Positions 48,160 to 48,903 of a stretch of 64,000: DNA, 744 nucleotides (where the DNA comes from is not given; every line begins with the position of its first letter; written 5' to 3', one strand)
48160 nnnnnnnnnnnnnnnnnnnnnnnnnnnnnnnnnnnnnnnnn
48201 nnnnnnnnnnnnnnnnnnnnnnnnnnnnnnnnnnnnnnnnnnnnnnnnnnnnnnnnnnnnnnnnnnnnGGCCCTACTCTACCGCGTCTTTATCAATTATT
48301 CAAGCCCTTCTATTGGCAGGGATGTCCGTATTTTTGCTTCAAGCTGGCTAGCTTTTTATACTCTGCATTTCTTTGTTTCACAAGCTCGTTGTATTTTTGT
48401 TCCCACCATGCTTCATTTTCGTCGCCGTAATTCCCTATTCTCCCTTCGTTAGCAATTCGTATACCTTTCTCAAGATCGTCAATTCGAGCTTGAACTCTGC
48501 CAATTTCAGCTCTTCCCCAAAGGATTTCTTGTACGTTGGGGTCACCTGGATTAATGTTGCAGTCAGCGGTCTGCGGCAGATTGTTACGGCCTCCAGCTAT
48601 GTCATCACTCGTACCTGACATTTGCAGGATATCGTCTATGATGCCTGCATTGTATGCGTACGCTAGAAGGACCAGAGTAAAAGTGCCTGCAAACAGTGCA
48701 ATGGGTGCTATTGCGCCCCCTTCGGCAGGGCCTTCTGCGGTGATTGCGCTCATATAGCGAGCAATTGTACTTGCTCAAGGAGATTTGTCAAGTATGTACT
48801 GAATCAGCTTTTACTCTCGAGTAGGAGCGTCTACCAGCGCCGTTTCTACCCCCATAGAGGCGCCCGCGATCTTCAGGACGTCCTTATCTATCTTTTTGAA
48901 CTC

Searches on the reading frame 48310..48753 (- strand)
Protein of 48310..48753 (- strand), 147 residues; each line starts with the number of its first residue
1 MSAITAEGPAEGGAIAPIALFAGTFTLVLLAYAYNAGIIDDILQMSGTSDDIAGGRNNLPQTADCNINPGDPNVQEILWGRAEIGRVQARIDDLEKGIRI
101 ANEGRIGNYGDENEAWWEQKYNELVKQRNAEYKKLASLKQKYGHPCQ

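Call 8: search_protein_families(library=pfam, proteins=[window:48310-48753:-], max_evalue=0.01)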
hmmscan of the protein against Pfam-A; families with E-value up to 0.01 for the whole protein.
window:48310-48753:- (147 aa): 0 families

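Call 59: search_protein_families(library=phrogs, proteins=[window:48310-48753:-], max_evalue=0.01)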
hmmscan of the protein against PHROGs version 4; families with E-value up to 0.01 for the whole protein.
window:48310-48753:- (147 aa): 0 families
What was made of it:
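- On Site-specific integrating element that carries a replacement gene end: The segment is 492 nt and holds one 102-aa ORFan with no family match (calls 8, 59).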
